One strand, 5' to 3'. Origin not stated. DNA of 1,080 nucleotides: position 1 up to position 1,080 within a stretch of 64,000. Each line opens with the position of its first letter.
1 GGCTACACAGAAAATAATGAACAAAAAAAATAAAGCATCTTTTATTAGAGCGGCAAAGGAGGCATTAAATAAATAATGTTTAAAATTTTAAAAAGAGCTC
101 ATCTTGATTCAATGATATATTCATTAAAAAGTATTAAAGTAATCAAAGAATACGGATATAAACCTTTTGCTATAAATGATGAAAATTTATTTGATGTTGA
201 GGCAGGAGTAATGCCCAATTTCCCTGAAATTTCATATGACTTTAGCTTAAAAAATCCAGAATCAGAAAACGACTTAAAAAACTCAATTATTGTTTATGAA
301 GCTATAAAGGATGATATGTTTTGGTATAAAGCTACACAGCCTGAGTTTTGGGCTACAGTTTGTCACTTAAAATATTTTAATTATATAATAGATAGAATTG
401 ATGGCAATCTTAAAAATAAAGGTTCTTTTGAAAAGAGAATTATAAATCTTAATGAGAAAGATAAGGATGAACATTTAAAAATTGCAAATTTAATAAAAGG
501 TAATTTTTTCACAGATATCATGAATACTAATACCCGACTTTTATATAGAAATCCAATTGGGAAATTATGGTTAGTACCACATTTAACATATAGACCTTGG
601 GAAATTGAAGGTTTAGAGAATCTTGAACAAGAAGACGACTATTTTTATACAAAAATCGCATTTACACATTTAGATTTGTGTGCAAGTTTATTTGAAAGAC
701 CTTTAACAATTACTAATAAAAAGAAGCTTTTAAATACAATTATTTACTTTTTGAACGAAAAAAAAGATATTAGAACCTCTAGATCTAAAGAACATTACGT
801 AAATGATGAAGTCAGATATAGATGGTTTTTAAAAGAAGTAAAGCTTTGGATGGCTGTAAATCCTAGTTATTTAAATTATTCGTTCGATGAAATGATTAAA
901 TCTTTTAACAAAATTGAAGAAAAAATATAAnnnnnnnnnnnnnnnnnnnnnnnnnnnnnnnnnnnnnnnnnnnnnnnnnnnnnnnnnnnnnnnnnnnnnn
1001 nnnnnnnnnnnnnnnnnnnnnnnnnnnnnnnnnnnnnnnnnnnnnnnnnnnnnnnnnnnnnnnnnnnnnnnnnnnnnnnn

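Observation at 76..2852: Four-gene cytosine-methyltransferase cassette carrying two genes with no assignable role: best candidate for an undescribed defence module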

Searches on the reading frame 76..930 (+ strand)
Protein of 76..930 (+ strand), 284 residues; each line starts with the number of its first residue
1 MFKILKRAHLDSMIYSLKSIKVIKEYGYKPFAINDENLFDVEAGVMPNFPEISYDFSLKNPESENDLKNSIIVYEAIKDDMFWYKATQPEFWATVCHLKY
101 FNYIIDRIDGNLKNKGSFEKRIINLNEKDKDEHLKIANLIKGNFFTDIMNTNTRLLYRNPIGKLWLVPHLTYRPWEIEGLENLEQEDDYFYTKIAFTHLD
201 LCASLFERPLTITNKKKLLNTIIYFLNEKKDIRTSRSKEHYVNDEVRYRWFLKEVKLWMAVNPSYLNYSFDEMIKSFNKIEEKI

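Call 3: search_protein_families(library=pfam, proteins=[window:76-930:+], max_evalue=1)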
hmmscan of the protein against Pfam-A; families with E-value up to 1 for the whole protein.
window:76-930:+ (284 aa): 1 family
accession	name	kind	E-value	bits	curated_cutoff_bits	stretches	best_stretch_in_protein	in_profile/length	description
PF19866.4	DUF6339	-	1.1e-18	68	23.2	1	65-247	1-150/175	Family of unknown function (DUF6339)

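Call 4: search_protein_families(library=padloc, proteins=[window:76-930:+], max_evalue=1)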
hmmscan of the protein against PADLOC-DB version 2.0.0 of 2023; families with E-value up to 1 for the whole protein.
window:76-930:+ (284 aa): 2 families
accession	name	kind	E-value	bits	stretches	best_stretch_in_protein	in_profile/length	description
PDLC04586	PDC-M33C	-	4.2e-15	53.9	1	55-242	52-208/247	-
PDLC04584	PDC-M33C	-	3.8e-06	24.6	1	57-116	58-116/250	-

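Call 5: search_protein_families(library=ncbifam, proteins=[window:76-930:+], max_evalue=1)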
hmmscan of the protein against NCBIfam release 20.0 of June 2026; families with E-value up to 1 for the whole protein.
window:76-930:+ (284 aa): 0 families

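Call 8: find_homologous_proteins(query=window:76-930:+)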
Query window:76-930:+ (284 aa): 4 proteins with E <= 0.001 among 699 candidates.
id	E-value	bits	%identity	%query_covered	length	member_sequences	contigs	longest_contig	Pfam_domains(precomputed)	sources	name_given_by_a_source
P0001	1.7e-188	643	100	100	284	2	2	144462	PF19866.5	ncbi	-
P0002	1.2e-157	541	83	100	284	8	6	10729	PF19866.5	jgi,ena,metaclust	jgi:hypothetical protein|metaclust:\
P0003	1.4e-133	462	71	100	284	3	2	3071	PF19866.5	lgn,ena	-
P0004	1.8e-104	367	92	63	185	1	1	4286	PF19866.5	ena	-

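Call 9: find_encoding_contigs(protein=P0001, flank=10000, max_places=4)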
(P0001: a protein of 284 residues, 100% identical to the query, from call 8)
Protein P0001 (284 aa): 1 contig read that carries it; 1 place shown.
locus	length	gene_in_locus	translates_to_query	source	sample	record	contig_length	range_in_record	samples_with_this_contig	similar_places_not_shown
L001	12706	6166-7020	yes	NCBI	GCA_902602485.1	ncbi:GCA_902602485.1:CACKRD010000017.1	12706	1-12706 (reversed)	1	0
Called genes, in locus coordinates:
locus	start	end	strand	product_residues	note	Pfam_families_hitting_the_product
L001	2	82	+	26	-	?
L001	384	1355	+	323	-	-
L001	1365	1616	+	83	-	PF20619:DUF6804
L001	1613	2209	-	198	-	PF20815:GIY_YIG_2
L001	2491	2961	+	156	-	-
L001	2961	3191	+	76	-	-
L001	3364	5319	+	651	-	-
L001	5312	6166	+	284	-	-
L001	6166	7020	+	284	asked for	PF19866:DUF6339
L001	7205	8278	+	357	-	PF00145:DNA_methylase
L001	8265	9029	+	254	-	PF13391:HNH_2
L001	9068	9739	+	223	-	-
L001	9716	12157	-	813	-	PF00133:tRNA-synt_1, PF01406:tRNA-synt_1e (faint), PF09334:tRNA-synt_1g, PF13603:tRNA-synt_1_2, PF00133:tRNA-synt_1, PF09334:tRNA-synt_1g (weak), PF08264:Anticodon_1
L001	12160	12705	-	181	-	?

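Call 10: find_encoding_contigs(protein=P0002, flank=8000, max_places=6)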
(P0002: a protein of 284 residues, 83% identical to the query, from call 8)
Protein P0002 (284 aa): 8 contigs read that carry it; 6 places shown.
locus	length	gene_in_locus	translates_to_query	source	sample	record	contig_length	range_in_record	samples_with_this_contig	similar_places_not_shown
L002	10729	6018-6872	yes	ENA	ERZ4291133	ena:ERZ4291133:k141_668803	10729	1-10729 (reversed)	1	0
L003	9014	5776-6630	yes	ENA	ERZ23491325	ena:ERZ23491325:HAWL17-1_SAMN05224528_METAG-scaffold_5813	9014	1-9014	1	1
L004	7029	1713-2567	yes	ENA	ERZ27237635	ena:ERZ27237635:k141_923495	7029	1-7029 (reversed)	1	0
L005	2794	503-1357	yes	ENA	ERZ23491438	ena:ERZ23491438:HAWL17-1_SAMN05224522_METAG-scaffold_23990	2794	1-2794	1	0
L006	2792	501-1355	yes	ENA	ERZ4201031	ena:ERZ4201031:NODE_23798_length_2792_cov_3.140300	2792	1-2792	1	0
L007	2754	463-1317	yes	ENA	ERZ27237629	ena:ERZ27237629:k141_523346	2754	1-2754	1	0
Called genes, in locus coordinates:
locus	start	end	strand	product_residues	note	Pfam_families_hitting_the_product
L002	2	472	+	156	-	?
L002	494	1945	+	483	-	PF12705:PDDEXK_1 (weak)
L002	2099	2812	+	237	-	-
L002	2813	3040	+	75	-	-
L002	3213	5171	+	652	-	-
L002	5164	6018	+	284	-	-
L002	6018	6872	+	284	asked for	PF19866:DUF6339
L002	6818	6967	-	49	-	-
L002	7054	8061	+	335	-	PF00145:DNA_methylase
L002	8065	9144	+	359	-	PF20731:RE_NgoFVII_C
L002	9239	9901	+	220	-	-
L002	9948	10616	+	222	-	-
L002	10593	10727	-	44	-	?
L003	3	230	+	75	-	?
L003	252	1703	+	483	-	PF12705:PDDEXK_1 (weak)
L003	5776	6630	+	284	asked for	PF19866:DUF6339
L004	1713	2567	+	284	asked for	PF19866:DUF6339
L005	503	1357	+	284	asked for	PF19866:DUF6339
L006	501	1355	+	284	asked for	PF19866:DUF6339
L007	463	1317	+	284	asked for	PF19866:DUF6339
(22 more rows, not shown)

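Call 11: find_encoding_contigs(protein=P0003, flank=8000, max_places=4)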
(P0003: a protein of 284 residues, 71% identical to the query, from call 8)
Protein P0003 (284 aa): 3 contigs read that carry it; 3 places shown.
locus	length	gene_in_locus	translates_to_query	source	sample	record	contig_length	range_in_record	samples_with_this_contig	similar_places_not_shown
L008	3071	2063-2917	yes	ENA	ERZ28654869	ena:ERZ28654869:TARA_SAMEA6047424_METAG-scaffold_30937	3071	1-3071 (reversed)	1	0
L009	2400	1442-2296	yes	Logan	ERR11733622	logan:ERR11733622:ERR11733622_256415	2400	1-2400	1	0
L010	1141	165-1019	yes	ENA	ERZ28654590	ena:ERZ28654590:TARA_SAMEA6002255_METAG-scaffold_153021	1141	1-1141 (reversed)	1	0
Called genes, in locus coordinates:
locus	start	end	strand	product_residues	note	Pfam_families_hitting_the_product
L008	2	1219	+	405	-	?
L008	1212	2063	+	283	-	-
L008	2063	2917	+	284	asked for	PF19866:DUF6339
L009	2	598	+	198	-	?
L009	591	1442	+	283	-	-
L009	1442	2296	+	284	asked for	PF19866:DUF6339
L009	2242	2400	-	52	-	?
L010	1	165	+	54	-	?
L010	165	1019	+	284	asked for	PF19866:DUF6339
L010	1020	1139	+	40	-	?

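Call 13: search_protein_families(library=padloc, proteins=[L001:3364-5319:+, L001:5312-6166:+, L001:2491-2961:+, L001:2961-3191:+, L001:384-1355:+, L002:494-1945:+, L002:2099-2812:+, L002:8065-9144:+, L002:7054-8061:+], max_evalue=0.1)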
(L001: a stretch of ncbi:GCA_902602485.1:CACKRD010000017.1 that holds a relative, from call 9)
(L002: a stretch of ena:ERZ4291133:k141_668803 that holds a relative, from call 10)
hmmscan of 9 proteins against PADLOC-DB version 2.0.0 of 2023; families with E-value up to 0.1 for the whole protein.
L001:3364-5319:+ (651 aa): 1 family
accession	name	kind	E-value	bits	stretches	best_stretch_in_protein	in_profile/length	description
PDLC04582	PDC-M33A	-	3.6e-53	179.2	1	14-631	14-612/627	-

L001:5312-6166:+ (284 aa): 1 family
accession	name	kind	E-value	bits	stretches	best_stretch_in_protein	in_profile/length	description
PDLC04583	PDC-M33B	-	4.6e-26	89.8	1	6-276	7-278/289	-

L001:2491-2961:+ (156 aa): 0 families

L001:2961-3191:+ (76 aa): 0 families

L001:384-1355:+ (323 aa): 0 families

L002:494-1945:+ (483 aa): 7 families
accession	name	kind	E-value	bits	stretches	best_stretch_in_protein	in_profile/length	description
PDLC00943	Cas4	-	2.9e-15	54.7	2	319-467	45-178/180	CRISPR-associated protein Cas4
PDLC01250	Cas4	-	1.8e-14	52.4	1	326-467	50-167/168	"CAS-I,CAS-II,CAS-III,CAS-IV,CAS-V,CAS-VI; acquisition_associated"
PDLC00944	Cas4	-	3.5e-11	41.6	1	332-467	57-176/177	Cas4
PDLC01447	Cas4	-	9.4e-10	37.2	1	196-468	3-158/161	"CAS-I,CAS-II,CAS-III,CAS-IV,CAS-V,CAS-VI; acquisition_associated"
PDLC02083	Cas4_II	-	9.2e-09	34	1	328-468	59-184/186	-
PDLC02087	Cas4b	-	1.7e-06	26.3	1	317-467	46-188/189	-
PDLC01747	Cas1g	-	0.00027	17.7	1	335-462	56-171/523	-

L002:2099-2812:+ (237 aa): 1 family
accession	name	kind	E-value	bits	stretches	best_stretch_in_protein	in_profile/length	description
PDLC02669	DndE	-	0.014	13.2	0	140-172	58-90/128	DndE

L002:8065-9144:+ (359 aa): 3 families
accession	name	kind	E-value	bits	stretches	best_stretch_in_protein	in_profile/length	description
PDLC03479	REase_II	-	3.4e-57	192.6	1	13-356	14-364/376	Type II restriction enzyme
PDLC03446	REase_II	-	2.5e-13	48.2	1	31-192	39-208/237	Type II restriction enzyme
PDLC03530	REase_II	-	2.9e-06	24.5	1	272-350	256-337/350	Type II restriction enzyme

L002:7054-8061:+ (335 aa): 63 families (the best 25 are shown)
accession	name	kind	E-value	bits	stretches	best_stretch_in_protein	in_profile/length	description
PDLC03272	MTase_II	-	6.7e-107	356.1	1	3-333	70-390/407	Type II methyltransferase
PDLC03378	MTase_II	-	3.8e-70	234.9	1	7-333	2-330/344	Type II methyltransferase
PDLC03361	MTase_II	-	7.3e-61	204.3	1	4-333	83-437/455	Type II methyltransferase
PDLC02653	DrmMII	-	1.9e-55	186.1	1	12-334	9-314/333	DrmMII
PDLC03217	MTase_II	-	9e-54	181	2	2-174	16-187/703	Type II methyltransferase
PDLC03234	MTase_II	-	6.6e-52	175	2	10-229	7-228/375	Type II methyltransferase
PDLC00026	DruM2|DruM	-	2.7e-50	169.8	1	7-333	4-318/336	DNA cytosine methylase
PDLC03326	MTase_II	-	3.5e-48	162.8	2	12-246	9-255/412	Type II methyltransferase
PDLC03734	oMTase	-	5.3e-48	162.1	2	6-224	2-235/444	orphan methyltransferase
PDLC00027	DruM2|DruM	-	2.9e-45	153.2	1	4-329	8-347/361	DNA cytosine methylase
PDLC03242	MTase_II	-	3.9e-44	149.2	2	6-173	99-262/409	Type II methyltransferase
PDLC00033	DruM2|DruM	-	5e-43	145.8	1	3-333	17-364/368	DNA cytosine methylase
PDLC00031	DruM2|DruM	-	2.7e-42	143.2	1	4-329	8-347/361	DNA cytosine methylase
PDLC03716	oMTase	-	4.7e-42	142.4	1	4-330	35-336/349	orphan methyltransferase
PDLC03243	MTase_II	-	2e-41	140.3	2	12-173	13-176/377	Type II methyltransferase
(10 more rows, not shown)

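Call 14: search_protein_families(library=pfam, proteins=[L001:3364-5319:+, L001:5312-6166:+, L001:2491-2961:+, L001:2961-3191:+, L001:384-1355:+, L002:494-1945:+, L002:2099-2812:+, L002:8065-9144:+, L002:9239-9901:+], max_evalue=0.1)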
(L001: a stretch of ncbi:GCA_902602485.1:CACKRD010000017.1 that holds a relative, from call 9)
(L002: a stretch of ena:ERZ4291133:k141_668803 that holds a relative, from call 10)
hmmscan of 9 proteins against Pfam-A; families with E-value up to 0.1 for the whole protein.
L001:3364-5319:+ (651 aa): 2 families
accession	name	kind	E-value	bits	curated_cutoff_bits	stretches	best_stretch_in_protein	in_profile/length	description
PF15209.11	IL31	-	0.0092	16.3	27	1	208-270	67-124/132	Interleukin 31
PF13419.12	HAD_2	-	0.056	14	23.8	0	256-325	11-79/178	Haloacid dehalogenase-like hydrolase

L001:5312-6166:+ (284 aa): 0 families

L001:2491-2961:+ (156 aa): 0 families

L001:2961-3191:+ (76 aa): 0 families

L001:384-1355:+ (323 aa): 1 family
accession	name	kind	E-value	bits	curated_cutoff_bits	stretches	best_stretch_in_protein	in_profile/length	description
PF07661.19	MORN_2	-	2.6e-05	24.3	29.6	2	76-97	1-22/22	MORN repeat variant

L002:494-1945:+ (483 aa): 1 family
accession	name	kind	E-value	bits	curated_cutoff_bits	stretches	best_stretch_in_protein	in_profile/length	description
PF12705.13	PDDEXK_1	-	5.8e-06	26.9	22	1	198-468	2-247/247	PD-(D/E)XK nuclease superfamily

L002:2099-2812:+ (237 aa): 0 families

L002:8065-9144:+ (359 aa): 1 family
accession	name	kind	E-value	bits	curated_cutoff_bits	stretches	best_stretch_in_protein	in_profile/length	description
PF20731.2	RE_NgoFVII_C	-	7.7e-16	58.8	23.8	1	232-347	15-130/131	NgoFVII C-terminal B3-like DNA-binding domain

L002:9239-9901:+ (220 aa): 2 families
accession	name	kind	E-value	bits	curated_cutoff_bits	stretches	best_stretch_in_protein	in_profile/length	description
PF06197.19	DUF998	-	0.00012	22.3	30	1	37-171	18-150/184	Protein of unknown function (DUF998)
PF20498.3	DUF6728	-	0.026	15.2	27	0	61-79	34-52/55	Family of unknown function (DUF6728)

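Call 19: search_protein_representatives(protein=window:76-930:+)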
Query: 284 residues. Proteins with E-value up to 0.001 (for the whole library): 83; up to 1e-10: 10; up to 1e-30: 4. The best 83 are listed.
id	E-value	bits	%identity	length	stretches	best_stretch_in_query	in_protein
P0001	5.3e-189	642.5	100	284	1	1-284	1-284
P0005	2.8e-41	157.8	39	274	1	6-282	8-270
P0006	2.5e-34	135.0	39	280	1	25-282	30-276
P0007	2.0e-32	128.7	37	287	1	2-284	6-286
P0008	1.2e-27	113.1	35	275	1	23-279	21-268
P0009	8.7e-25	103.7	35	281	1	16-281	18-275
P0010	3.0e-13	65.8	33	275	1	65-239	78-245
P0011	2.5e-12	62.8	29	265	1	3-235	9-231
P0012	3.5e-12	62.4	35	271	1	60-228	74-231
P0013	1.0e-10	57.5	29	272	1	3-256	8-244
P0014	1.1e-10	57.4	31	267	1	4-249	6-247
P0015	8.6e-10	54.5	32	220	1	58-247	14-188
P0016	2.1e-09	53.2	33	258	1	48-235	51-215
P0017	2.3e-09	53.1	28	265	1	3-232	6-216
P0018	2.7e-09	52.9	35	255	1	64-211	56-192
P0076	3.3e-04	36.2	35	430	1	59-227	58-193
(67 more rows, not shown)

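Call 25: find_homologous_proteins(query=L001:3364-5319:+)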
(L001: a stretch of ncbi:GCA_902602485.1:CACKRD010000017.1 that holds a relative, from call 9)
Query L001:3364-5319:+ (651 aa): 16 proteins with E <= 0.001 among 7441 candidates.
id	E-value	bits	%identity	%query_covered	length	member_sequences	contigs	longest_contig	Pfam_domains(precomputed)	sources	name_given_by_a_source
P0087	0.0e+0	1462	100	100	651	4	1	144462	-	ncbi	-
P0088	0.0e+0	1156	76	100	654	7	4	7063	-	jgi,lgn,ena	-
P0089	1.8e-82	296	33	99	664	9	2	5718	-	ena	-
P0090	4.2e-22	97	27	66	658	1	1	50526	-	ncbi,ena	-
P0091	9.7e-20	89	28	67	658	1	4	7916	-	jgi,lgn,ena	-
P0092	3.6e-16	77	28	67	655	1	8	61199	-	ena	-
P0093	1.6e-15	75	26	66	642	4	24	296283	-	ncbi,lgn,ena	-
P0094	2.8e-15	74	24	68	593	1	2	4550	-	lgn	-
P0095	1.0e-14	73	25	78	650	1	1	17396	-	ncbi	-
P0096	4.0e-14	71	26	69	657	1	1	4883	-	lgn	-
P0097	1.0e-13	69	26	63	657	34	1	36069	-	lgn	-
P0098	2.1e-12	65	24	68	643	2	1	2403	-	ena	-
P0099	3.5e-12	64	29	40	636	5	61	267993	-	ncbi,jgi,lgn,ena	-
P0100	6.1e-12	63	28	42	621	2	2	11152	-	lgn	-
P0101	6.3e-10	57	29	41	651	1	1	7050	-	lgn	-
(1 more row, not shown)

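Call 26: predict_structure(alignment_id=A1)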
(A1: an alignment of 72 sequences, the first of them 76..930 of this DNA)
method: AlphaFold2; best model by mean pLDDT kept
length: 284 residues; sequences in the alignment: 72
mean_pLDDT: 93.4   pTM: 0.90
mean pLDDT of the five models: 93.4, 92.9, 92.8, 92.8, 92.2
residues with pLDDT >= 90: 239; 70-90: 38; 50-70: 7; < 50: 0
segments of 3 or more residues with pLDDT < 50: none
pLDDT, mean of each block of 10 residues (from residue 1): 92 97 92 95 85 96 96 97 92 96 97 96 96 97 84 87 97 98 98 95 89 94 96 79 86 95 95 98 93
secondary structure, 60 per line:
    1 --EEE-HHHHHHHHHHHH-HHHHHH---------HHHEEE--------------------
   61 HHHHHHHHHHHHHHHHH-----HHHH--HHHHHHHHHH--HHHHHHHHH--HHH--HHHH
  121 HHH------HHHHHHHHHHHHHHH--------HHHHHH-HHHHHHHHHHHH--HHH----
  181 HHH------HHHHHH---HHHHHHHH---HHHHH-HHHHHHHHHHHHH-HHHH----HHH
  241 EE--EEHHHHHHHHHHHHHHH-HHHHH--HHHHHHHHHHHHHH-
elements in order: E3-5 H7-18 H20-25 E38-40 H61-77 H83-86 H89-98 H101-109 H117-123 H130-144 H153-158 H160-171 H190-195 H199-206 H210-214 H216-228 H230-233 H247-261 H263-267 H270-283

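Call 30: fold_search(model_id=the predicted structure, library=pdb)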
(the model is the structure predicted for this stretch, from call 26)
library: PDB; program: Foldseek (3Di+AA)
matches with E <= 10: 32; with E <= 0.001: 0
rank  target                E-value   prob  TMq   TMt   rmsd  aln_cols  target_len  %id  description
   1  8c3y                  2.5e+00  0.03  0.12  0.06  20.3       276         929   15  HB3VAR03 apo headstructure (PfEMP1 A) (released 2023-08-02)
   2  7zjj                  2.9e+00  0.06  0.16  0.19  19.4       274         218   10  CspZ (BbCRASP-2) from Borrelia burgdorferi strain B379 (released 2023-04-19)
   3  9k80_A                4.3e+00  0.05  0.19  0.20  15.2       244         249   14  Cryo-EM structure of designed zinc-induced filament Fiber-n6-Zn1-HEHE-5 (released 2025-10-29)
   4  6poo                  4.5e+00  0.06  0.16  0.16  18.4       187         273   16  Novel structure of the N-terminal helical domain of BibA, a group B streptococcus immunogenic bacterial adhesin (released 2020-08-12)
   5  6o8c_A                5.2e+00  0.01  0.12  0.06  29.7       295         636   11  Crystal structure of STING CTT in complex with TBK1 (released 2019-05-22)
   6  6pun_A                5.4e+00  0.03  0.19  0.15  16.4       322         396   10  Crystal structure of a ternary complex of FBF-2 with LST-1 (site B) and compact FBE RNA (released 2019-08-21)
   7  6imi_B                5.7e+00  0.02  0.15  0.14  15.8       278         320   10  Crystal structure of PDE4D complexed with a novel inhibitor (released 2019-10-23)
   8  3bu8_A                6.0e+00  0.03  0.13  0.16  17.6       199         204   14  Crystal Structure of TRF2 TRFH domain and TIN2 peptide complex (released 2008-02-19)
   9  5wqd_C                6.5e+00  0.03  0.13  0.15  17.5       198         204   15  Crystal structure of TRF2 TRFH in complex with an NBS1 peptide (released 2017-03-08)
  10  3bu8_B                6.5e+00  0.03  0.13  0.16  17.7       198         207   16  Crystal Structure of TRF2 TRFH domain and TIN2 peptide complex (released 2008-02-19)
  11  9i20_A                6.5e+00  0.01  0.12  0.12  23.9       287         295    8  Cryo-EM structure of human SLC35B1 with ADP (released 2025-05-21)
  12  1n93                  7.2e+00  0.02  0.13  0.12  18.1       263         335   11  Crystal Structure of the Borna Disease Virus Nucleoprotein (released 2003-10-07)
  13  7rqw_A                7.2e+00  0.01  0.13  0.09  19.6       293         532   12  Cryo-EM structure of the full-length TRPV1 with RTx at 4 degrees Celsius, in an open state, class III (released 2022-06-01)
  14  7ybk_C                7.2e+00  0.01  0.11  0.05  23.4       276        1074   12  SARS-CoV-2 B.1.620 variant spike (open state) (released 2023-09-06)
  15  7s8b_A                7.2e+00  0.01  0.11  0.07  24.0       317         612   10  Cryo-EM structure of human TRPV6 in complex with channel blocker ruthenium red (released 2021-11-17)
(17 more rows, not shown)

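Call 31: find_encoding_contigs(protein=P0093, flank=10000, max_places=5)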
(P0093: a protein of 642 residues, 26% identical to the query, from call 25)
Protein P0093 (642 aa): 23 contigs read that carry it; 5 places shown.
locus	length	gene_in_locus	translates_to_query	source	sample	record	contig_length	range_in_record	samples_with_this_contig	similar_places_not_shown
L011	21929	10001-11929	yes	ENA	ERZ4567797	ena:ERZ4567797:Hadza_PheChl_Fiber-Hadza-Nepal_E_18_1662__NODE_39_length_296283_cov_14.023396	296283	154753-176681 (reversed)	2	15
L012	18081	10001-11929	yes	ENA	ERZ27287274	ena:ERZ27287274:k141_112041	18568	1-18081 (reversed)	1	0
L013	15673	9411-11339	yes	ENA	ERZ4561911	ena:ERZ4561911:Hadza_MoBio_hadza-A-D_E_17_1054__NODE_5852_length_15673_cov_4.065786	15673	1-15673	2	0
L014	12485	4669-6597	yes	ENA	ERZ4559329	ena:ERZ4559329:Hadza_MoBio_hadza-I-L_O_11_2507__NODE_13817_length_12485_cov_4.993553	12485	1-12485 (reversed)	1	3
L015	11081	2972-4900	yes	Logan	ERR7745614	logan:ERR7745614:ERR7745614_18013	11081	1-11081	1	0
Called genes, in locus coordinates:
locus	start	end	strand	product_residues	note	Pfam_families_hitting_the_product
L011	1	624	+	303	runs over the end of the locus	PF00056:Ldh_1_N, PF02866:Ldh_1_C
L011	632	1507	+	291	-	PF10672:Methyltrans_SAM, PF03602:Cons_hypoth95 (weak), PF01564:Spermine_synth (weak)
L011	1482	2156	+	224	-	PF00849:PseudoU_synth_2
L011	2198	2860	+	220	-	PF01520:Amidase_3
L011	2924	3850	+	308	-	PF07751:Abi_2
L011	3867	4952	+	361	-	PF00089:Trypsin, PF13365:Trypsin_2, PF00595:PDZ (faint), PF13180:PDZ_2, PF17820:PDZ_6 (weak)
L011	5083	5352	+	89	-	PF01520:Amidase_3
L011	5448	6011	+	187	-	PF18734:HEPN_AbiU2 (weak)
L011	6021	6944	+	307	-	PF00149:Metallophos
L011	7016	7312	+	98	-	PF13730:HTH_36 (weak)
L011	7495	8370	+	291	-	PF02086:MethyltransfD12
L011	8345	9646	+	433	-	PF22515:DUF6996, PF22518:DUF6997, PF23871:DUF7226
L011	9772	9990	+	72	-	-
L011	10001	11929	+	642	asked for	-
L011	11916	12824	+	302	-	-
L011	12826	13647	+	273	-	PF19866:DUF6339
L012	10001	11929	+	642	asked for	-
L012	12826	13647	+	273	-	PF19866:DUF6339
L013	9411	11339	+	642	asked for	-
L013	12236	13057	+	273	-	PF19866:DUF6339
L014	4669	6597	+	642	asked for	-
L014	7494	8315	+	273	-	PF19866:DUF6339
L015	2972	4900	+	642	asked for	-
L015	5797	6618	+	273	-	PF19866:DUF6339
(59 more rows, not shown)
